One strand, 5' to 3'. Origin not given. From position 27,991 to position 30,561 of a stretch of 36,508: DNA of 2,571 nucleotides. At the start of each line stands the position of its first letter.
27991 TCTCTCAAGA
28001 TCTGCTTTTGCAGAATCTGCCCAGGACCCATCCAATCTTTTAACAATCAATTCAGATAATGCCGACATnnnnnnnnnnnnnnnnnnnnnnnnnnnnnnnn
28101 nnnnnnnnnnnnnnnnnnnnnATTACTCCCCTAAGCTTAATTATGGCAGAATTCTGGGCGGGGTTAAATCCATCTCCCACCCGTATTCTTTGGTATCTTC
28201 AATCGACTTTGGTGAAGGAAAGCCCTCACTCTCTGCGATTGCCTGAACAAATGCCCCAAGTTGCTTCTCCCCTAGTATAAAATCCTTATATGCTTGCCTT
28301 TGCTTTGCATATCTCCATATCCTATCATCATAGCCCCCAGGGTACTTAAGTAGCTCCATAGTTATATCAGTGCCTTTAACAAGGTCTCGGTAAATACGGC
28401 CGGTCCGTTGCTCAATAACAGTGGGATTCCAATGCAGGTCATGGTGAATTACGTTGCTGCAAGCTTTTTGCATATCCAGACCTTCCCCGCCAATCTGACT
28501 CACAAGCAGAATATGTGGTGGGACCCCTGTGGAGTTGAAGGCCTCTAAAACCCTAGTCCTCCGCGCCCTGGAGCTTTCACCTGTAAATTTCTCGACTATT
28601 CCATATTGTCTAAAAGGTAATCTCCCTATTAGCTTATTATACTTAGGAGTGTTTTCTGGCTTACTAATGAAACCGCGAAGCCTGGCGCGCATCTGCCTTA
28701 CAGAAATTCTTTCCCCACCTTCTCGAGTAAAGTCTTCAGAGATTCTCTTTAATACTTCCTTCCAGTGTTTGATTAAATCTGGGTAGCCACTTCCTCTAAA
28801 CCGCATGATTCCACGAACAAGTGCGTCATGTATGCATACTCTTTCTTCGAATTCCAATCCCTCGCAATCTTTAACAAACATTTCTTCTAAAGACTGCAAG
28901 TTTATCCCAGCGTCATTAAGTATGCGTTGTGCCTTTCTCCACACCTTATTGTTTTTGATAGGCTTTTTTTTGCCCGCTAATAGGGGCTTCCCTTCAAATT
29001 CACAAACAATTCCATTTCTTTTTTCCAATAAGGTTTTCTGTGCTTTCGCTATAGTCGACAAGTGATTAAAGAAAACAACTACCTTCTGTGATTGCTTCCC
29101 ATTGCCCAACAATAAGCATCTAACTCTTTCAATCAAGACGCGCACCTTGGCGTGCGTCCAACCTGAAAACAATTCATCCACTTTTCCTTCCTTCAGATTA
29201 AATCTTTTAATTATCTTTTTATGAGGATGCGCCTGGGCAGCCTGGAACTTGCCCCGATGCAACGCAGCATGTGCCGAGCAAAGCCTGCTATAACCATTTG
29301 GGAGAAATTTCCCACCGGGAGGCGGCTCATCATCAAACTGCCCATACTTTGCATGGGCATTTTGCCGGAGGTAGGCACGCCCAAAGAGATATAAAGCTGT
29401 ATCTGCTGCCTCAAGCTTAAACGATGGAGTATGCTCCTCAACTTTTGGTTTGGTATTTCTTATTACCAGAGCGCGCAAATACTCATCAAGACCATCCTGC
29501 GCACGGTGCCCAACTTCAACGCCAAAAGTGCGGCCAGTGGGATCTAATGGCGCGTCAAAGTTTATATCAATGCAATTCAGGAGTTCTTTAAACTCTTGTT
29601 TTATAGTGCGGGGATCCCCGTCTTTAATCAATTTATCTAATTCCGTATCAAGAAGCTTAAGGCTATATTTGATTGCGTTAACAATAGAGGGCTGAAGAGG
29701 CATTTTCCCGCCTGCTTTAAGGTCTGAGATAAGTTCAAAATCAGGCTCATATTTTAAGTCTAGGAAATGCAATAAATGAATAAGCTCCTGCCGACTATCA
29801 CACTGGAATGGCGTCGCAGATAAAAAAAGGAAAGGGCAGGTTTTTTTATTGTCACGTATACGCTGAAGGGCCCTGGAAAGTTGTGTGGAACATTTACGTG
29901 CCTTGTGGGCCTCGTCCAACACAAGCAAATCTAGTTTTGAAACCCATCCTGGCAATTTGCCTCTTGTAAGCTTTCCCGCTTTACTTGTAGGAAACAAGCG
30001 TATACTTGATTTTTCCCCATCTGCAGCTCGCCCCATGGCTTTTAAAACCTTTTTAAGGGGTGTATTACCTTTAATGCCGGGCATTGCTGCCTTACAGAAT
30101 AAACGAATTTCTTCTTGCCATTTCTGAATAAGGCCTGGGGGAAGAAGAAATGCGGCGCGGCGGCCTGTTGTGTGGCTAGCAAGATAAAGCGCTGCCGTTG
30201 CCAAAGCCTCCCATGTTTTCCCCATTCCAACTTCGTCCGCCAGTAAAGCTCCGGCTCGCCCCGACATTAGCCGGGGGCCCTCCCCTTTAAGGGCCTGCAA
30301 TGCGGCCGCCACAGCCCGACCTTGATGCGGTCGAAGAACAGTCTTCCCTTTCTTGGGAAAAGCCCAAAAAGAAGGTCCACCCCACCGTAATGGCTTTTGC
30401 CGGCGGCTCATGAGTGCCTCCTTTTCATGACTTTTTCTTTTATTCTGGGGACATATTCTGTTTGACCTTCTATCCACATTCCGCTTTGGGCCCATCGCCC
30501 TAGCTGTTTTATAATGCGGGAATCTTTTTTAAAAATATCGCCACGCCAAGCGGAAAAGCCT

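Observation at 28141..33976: Translationally coupled operon: small PD-(D/E)xK protein, unknown 419-aa protein, long two-HKD PLD nuclease, SNF2-like helicase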

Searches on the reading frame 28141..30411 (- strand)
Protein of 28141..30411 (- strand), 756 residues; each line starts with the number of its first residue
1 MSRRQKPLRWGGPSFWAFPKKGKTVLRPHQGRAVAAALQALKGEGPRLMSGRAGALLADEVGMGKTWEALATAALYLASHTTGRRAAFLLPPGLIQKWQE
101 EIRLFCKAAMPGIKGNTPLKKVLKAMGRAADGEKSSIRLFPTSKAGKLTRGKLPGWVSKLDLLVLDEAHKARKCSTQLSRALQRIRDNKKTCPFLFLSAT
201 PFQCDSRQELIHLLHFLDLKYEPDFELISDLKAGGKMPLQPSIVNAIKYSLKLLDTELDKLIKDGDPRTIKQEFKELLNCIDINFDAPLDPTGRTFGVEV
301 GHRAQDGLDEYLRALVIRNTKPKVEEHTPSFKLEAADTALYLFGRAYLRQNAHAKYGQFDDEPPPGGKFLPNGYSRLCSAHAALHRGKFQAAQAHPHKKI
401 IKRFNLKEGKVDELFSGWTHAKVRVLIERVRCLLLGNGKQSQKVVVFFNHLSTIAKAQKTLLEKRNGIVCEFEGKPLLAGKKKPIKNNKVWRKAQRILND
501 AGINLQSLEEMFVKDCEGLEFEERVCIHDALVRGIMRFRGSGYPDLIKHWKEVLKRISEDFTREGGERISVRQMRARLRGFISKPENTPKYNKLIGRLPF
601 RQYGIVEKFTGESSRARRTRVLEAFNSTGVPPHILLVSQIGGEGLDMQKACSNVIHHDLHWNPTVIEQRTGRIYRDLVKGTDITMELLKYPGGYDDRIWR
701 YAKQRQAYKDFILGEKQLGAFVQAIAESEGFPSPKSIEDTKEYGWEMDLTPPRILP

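Call 4: search_protein_families(library=padloc, proteins=[window:28141-30411:-], max_evalue=0.01)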
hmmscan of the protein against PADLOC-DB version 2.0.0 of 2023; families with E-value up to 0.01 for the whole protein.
window:28141-30411:- (756 aa): 44 families (the best 25 are shown)
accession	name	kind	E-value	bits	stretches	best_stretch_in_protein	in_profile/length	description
PDLC02621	DrmD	-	6e-24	82.3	2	606-682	551-629/1040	DrmD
PDLC02619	DrmD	-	2.3e-23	80.3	2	26-219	33-210/872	DrmD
PDLC03830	ZacC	-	1.6e-22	78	1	611-675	835-898/1019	-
PDLC02843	DpdE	-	2.1e-21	73.6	3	607-675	597-662/1091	DpdE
PDLC02500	BrxHI|BrxHII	-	1.3e-19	68.3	3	610-675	511-572/933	BrxHI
PDLC02572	DrmA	-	1.2e-18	64.5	2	616-676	559-621/1043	DrmA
PDLC02623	DrmD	-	9.9e-18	61.3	2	621-675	570-622/1040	DrmD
PDLC00634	ZorD1|ZorD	-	9.5e-17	58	2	18-109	487-573/1208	"SWI2/SNF2 helicase, Mrr-like nuclease"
PDLC04556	PDC-M27C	-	2.4e-16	57.3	2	48-109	50-111/892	-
PDLC02840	DpdE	-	1e-15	55.1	3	159-221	257-321/1091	DpdE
PDLC00633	ZorD1|ZorD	-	1.5e-15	54.4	2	601-675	769-841/908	"SWI2/SNF2 helicase, Mrr-like nuclease"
PDLC02634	DrmD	-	2.6e-15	53.3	2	613-699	522-605/900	DrmD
PDLC02193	PLD_Helicase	-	1.2e-14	51.4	2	49-218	242-428/905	-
PDLC02632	DrmD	-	1.5e-14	51.4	2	615-679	561-627/662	DrmD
PDLC02504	BrxHI|BrxHII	-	3.4e-14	49.8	2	611-675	518-580/971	BrxHII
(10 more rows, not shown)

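Call 5: search_protein_families(library=pfam, proteins=[window:28141-30411:-], max_evalue=0.01)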
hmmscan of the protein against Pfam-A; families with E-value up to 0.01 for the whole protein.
window:28141-30411:- (756 aa): 4 families
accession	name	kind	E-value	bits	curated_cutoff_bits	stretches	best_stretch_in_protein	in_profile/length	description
PF00271.37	Helicase_C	-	5.3e-13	49.6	23.5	1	606-675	42-108/110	Helicase conserved C-terminal domain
PF00176.29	SNF2-rel_dom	-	3.1e-12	46.6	24.9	1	52-219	17-180/290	SNF2-related domain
PF04851.21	ResIII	-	1.3e-09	38.6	22.5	1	25-202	3-163/164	Type III restriction enzyme, res subunit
PF00270.35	DEAD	-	3.3e-07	30.6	26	1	48-202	11-161/167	DEAD/DEAH box helicase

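Call 69: find_related_loci(query=A6, collection=genome_contigs, flank=8000)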
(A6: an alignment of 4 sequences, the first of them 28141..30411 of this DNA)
Query A6 (756 aa) in genome_contigs; peptide patterns used: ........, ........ (x = any residue, [..] = any of these).
600 stretches matched a pattern (row limit reached: there are more); 333 encode a relative of the query (tblastn E <= 1e-3); the best 80 are kept; 80 distinct loci.
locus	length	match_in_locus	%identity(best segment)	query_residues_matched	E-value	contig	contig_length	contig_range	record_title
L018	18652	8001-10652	40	52-739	2e-23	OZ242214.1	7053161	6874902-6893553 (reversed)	MAG: Candidatus Latescibacterota bacterium isolate f171f34e-caa5-40bf-9919-1f3307ea572d genome assembly, chromosome: 1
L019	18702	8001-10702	39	47-739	4e-22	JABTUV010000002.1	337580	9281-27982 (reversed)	MAG: bacterium isolate H5_UNCL2 seq002, whole genome shotgun sequence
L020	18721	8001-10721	36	54-748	3e-22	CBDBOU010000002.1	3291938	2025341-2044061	MAG: Vicinamibacterales bacterium isolate 2866737b-c32a-4dfb-a915-985df9d893ca genome assembly, contig: contig_2, whole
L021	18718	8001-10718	38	54-749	2e-21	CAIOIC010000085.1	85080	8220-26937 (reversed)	MAG: uncultured Verrucomicrobia subdivision 3 bacterium isolate KTt_bin-0432 genome assembly, contig: bin-0432:085/136,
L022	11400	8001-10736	36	47-744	4e-21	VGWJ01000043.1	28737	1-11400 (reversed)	MAG: Lentisphaerae bacterium isolate M_DeepCast_400m_m2_230 M_DeepCast_400m_m2_230_Ga0194112_10002109, whole genome shot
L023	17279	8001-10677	37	604-748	3e-21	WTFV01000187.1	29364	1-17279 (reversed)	MAG: Acidobacteria bacterium isolate CO36386bin_12 NODE_843_length_29364_cov_21.585520, whole genome shotgun sequence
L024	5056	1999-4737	37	49-748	6e-21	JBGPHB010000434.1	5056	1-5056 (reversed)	MAG: Bryobacteraceae bacterium isolate OBJ_0618_7090110_369 k141_10475673_length_5056_cov_11.0000, whole genome shotgun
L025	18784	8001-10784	34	30-752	1e-20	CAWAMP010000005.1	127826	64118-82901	MAG: uncultured Acidobacteriota bacterium isolate MFD02979.bin.1.171 genome assembly, contig: contig_106620, whole genom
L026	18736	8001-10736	33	52-755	6e-20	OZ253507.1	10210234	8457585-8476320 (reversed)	MAG: Candidatus Marinacidobacterales bacterium isolate be89a19c-e000-4bee-9fbc-49585ca06e7f genome assembly, chromosome:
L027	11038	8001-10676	33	54-722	6e-20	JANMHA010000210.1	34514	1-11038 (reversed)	MAG: Pirellula sp. isolate OTE_70_metabat_354 OTE_70_k141_2791438, whole genome shotgun sequence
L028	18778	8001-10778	34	54-751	9e-20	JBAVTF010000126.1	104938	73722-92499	MAG: Pirellulales bacterium isolate MFD03852_ilm_asm_bin10 k127_12119, whole genome shotgun sequence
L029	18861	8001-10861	38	49-737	1e-19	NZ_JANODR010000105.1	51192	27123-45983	MAG: Archangium sp. isolate VAR_17_metabat_108 VAR_17_k141_1161485, whole genome shotgun sequence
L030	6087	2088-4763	38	54-722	1e-19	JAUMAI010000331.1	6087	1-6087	MAG: Pirellula sp. isolate P_PIRE1 NODE_43502_length_6087_cov_0.858893, whole genome shotgun sequence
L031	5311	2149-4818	39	47-722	1e-19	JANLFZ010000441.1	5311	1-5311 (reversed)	MAG: Thermoguttaceae bacterium isolate A05DMB26 NODE_442_length_5311_cov_2.896689, whole genome shotgun sequence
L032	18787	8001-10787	37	22-739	2e-19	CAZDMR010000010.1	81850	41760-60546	MAG TPA_asm: uncultured Acidobacteriota bacterium isolate binchicken_co116_446 genome assembly, contig: NODE_175_length_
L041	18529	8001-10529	35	47-716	5e-17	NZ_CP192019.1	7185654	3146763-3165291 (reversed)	Micromonospora sp. CA-244673 chromosome, complete genome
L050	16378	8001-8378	35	600-714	5e-16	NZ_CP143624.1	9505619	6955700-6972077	Myxococcus sp. Y35 chromosome, complete genome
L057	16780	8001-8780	27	509-754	2e-15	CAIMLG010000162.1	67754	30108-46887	MAG: uncultured Verrucomicrobia subdivision 3 bacterium isolate MJ-time_bin-6593 genome assembly, contig: bin-6593:162/3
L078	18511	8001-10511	33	54-716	1e-13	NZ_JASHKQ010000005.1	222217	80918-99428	Rhodococcus sp. IEGM 1381 NODE_5_length_222217_cov_548.654482, whole genome shotgun sequence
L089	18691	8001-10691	26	48-714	2e-13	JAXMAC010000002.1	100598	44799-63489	MAG: Candidatus Brocadiaceae bacterium isolate STL-AMX1 opera.44.fa-2, whole genome shotgun sequence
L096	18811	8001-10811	32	48-737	1e-12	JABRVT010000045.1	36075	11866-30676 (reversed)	MAG: Candidatus Brocadia sp. isolate MAG-01r c_000000000296, whole genome shotgun sequence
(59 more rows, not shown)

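Call 74: search_protein_families(library=pfam, alignment_id=A7, max_evalue=0.001)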
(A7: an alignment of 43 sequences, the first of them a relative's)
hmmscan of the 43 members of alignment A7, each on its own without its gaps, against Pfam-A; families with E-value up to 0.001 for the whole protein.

A. member 1, L018:4475-5773:+ (432 aa): 1 family
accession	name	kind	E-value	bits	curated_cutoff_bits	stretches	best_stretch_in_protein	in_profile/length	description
PF23234.1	WH4_Lhr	-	0.00013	21.9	27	0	279-326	28-77/87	Large helicase-related protein, winged-helix domain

B. families by the number of members that match (of 43 scanned): 1 family
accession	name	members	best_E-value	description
PF23234.1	WH4_Lhr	1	0.00013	Large helicase-related protein, winged-helix domain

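Call 76: search_protein_families(library=padloc, alignment_id=A7, max_evalue=0.001)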
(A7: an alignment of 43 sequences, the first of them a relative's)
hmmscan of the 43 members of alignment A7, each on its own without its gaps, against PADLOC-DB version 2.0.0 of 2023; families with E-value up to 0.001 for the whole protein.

A. member 1, L018:4475-5773:+ (432 aa): 0 families

B. families by the number of members that match (of 43 scanned): 2 families
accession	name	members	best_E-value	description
PDLC04552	PDC-M27A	6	1.5e-05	-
PDLC03828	ZacA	2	1.5e-06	-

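Call 83: search_protein_families(library=padloc, proteins=[L018:5770-7875:+, L018:7866-10760:+, L050:2989-5106:+, L050:5091-8567:+, L096:6002-7924:+, L041:5914-7917:+, L041:7905-10637:+, L078:5893-7899:+, L057:3274-5388:+, L089:5738-7642:+], max_evalue=0.00001)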
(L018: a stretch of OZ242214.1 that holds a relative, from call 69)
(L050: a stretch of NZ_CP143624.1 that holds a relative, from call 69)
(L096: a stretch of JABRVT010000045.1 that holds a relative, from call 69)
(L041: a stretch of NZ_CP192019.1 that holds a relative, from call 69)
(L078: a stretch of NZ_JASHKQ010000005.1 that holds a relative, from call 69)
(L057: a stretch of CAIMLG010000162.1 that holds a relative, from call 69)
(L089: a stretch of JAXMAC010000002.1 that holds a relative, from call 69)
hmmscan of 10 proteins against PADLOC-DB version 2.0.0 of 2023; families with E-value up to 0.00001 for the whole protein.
L018:5770-7875:+ (701 aa): 3 families
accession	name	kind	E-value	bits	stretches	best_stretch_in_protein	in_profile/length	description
PDLC03829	ZacB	-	2.1e-12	44.7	1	96-387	99-349/586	-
PDLC02588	DrmC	-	1.8e-06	25.8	0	93-138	181-223/256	DrmC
PDLC02614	DrmC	-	4.9e-06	24.4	0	106-143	102-136/153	DrmC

L018:7866-10760:+ (964 aa): 36 families (the best 25 are shown)
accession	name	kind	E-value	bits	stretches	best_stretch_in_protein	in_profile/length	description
PDLC04556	PDC-M27C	-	5.2e-39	132.3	2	803-892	739-834/892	-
PDLC02621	DrmD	-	5.7e-30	102.3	1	779-885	535-641/1040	DrmD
PDLC04554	PDC-M27C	-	1.3e-29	101.1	2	792-896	742-851/1217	-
PDLC02572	DrmA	-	7e-23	78.5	1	791-868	546-625/1043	DrmA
PDLC03830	ZacC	-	1.3e-21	75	1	781-867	819-902/1019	-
PDLC02623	DrmD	-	7.4e-21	71.6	1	811-869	571-628/1040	DrmD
PDLC02843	DpdE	-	9.3e-21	71.5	2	50-96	179-225/1091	DpdE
PDLC02632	DrmD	-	8.7e-19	65.4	1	793-891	550-648/662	DrmD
PDLC02619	DrmD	-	7e-18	62.1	1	821-909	491-575/872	DrmD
PDLC04555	PDC-M27C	-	1.1e-17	62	1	805-892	491-584/656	-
PDLC02840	DpdE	-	2.6e-17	60.5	1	820-867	610-657/1091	DpdE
PDLC02500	BrxHI|BrxHII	-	1.2e-16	58.4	1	798-868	510-577/933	BrxHI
PDLC02504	BrxHI|BrxHII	-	1.7e-16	57.4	1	798-869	516-586/971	BrxHII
PDLC00633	ZorD1|ZorD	-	2.1e-16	57.2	2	32-102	448-518/908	"SWI2/SNF2 helicase, Mrr-like nuclease"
PDLC00632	ZorD1|ZorD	-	4.4e-16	56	2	798-882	974-1054/1101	"SWI2/SNF2 helicase, Mrr-like nuclease"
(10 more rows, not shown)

L050:2989-5106:+ (705 aa): 5 families
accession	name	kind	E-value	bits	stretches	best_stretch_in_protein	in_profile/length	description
PDLC03829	ZacB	-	8.4e-21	72.4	2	174-383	181-349/586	-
PDLC04553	PDC-M27B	-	5.6e-10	36.5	0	323-372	285-335/635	-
PDLC02588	DrmC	-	2e-07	28.9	0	322-377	192-237/256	DrmC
PDLC02614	DrmC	-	4.9e-07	27.7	0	318-349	96-124/153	DrmC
PDLC02587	DrmC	-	4.8e-06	23.8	0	314-377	196-248/267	DrmC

L050:5091-8567:+ (1158 aa): 33 families (the best 25 are shown)
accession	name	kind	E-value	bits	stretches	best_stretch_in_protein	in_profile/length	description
PDLC04556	PDC-M27C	-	6.3e-39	132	2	981-1079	737-830/892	-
PDLC04554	PDC-M27C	-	9.8e-36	121.4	2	980-1078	748-842/1217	-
PDLC03830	ZacC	-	4.1e-29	99.8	1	929-1056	783-909/1019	-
PDLC02621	DrmD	-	5.8e-24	82.4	1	966-1049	541-626/1040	DrmD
PDLC02623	DrmD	-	5.5e-22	75.4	1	996-1051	574-628/1040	DrmD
PDLC02500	BrxHI|BrxHII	-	2.7e-20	70.5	1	972-1049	502-576/933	BrxHI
PDLC04555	PDC-M27C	-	7.4e-19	65.9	1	981-1082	487-583/656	-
PDLC02572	DrmA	-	8.8e-19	64.9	1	979-1049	551-624/1043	DrmA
PDLC02843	DpdE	-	9.8e-19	64.8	2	1004-1052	622-670/1091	DpdE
PDLC02840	DpdE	-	8.2e-18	62.1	1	853-1049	477-657/1091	DpdE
PDLC02619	DrmD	-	5.5e-14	49.3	1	1004-1049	492-536/872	DrmD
PDLC02193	PLD_Helicase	-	7e-14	48.9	1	290-355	359-429/905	-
PDLC02853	DpdE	-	1.2e-13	48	1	1003-1056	555-608/985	DpdE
PDLC02846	DpdE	-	4.6e-13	45.9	1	1003-1046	617-660/1034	DpdE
PDLC02624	DrmD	-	1.4e-12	44.9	1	1003-1049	422-468/652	DrmD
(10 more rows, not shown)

L096:6002-7924:+ (640 aa): 4 families
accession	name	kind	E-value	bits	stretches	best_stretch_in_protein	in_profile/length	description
PDLC03829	ZacB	-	6.4e-16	56.3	1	288-372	288-365/586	-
PDLC04553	PDC-M27B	-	9e-11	39.1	1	92-344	108-335/635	-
PDLC02614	DrmC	-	2.3e-06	25.5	0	290-324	94-125/153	DrmC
PDLC02606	DrmC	-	4e-06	24.7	0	87-126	117-154/182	DrmC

L041:5914-7917:+ (667 aa): 2 families
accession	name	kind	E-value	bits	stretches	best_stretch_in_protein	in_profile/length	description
PDLC03829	ZacB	-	9.3e-18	62.4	2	64-194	267-392/586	-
PDLC02614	DrmC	-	1.1e-06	26.5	0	99-148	98-144/153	DrmC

L041:7905-10637:+ (910 aa): 34 families (the best 25 are shown)
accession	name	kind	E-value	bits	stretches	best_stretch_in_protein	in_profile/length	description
PDLC04556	PDC-M27C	-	2.3e-36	123.5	2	772-833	741-802/892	-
PDLC04554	PDC-M27C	-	2.6e-30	103.4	2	766-831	749-813/1217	-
PDLC02621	DrmD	-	6.4e-26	88.9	1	761-841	550-635/1040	DrmD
PDLC03830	ZacC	-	3.9e-25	86.7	2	688-837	750-905/1019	-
PDLC02623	DrmD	-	2.7e-23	79.7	1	773-873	566-661/1040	DrmD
PDLC00633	ZorD1|ZorD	-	2.8e-19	66.7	2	761-866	774-879/908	"SWI2/SNF2 helicase, Mrr-like nuclease"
PDLC02193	PLD_Helicase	-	1.8e-18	64.1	1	788-878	755-840/905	-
PDLC00632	ZorD1|ZorD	-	4.3e-18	62.7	2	38-93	616-671/1101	"SWI2/SNF2 helicase, Mrr-like nuclease"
PDLC02572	DrmA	-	1.1e-17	61.3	1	788-863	578-656/1043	DrmA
PDLC02843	DpdE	-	6.2e-17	58.8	1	789-845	622-678/1091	DpdE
PDLC02840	DpdE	-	9.4e-16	55.3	1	786-838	609-661/1091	DpdE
PDLC02504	BrxHI|BrxHII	-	2.2e-15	53.7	1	764-864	515-609/971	BrxHII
PDLC00631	ZorD1|ZorD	-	4.4e-15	52.5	1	762-856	799-894/1071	"SWI2/SNF2 helicase, Mrr-like nuclease"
PDLC04555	PDC-M27C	-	4.6e-15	53.3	1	773-834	492-553/656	-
PDLC02500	BrxHI|BrxHII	-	5.8e-15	52.9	1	762-834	507-576/933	BrxHI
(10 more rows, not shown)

L078:5893-7899:+ (668 aa): 2 families
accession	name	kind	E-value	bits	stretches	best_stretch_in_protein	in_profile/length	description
PDLC03829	ZacB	-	1.2e-16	58.8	2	66-195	268-391/586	-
PDLC02614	DrmC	-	7.2e-08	30.4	0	100-147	99-143/153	DrmC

L057:3274-5388:+ (704 aa): 4 families
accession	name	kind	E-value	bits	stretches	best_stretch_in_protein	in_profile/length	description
PDLC03829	ZacB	-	2.8e-21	74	2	217-452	220-415/586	-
PDLC04553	PDC-M27B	-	7.5e-13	46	1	102-367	104-333/635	-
PDLC02614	DrmC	-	1.6e-08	32.5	0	103-151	98-142/153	DrmC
PDLC02607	DrmC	-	6.9e-08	30.1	0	96-147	193-241/265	DrmC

L089:5738-7642:+ (634 aa): 4 families
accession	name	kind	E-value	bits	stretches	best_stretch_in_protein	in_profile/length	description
PDLC03829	ZacB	-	3.4e-16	57.2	1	290-378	290-371/586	-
PDLC04553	PDC-M27B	-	1.8e-08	31.5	1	86-344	102-335/635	-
PDLC02614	DrmC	-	1.1e-07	29.7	0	278-324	82-125/153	DrmC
PDLC02588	DrmC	-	5.6e-06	24.2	0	89-125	190-223/256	DrmC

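Call 85: search_solved_structures(query=A7, max_evalue=1)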
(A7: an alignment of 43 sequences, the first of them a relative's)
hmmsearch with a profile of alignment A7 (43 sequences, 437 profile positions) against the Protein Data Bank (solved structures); distinct sequences matched with E-value up to 1: 0.
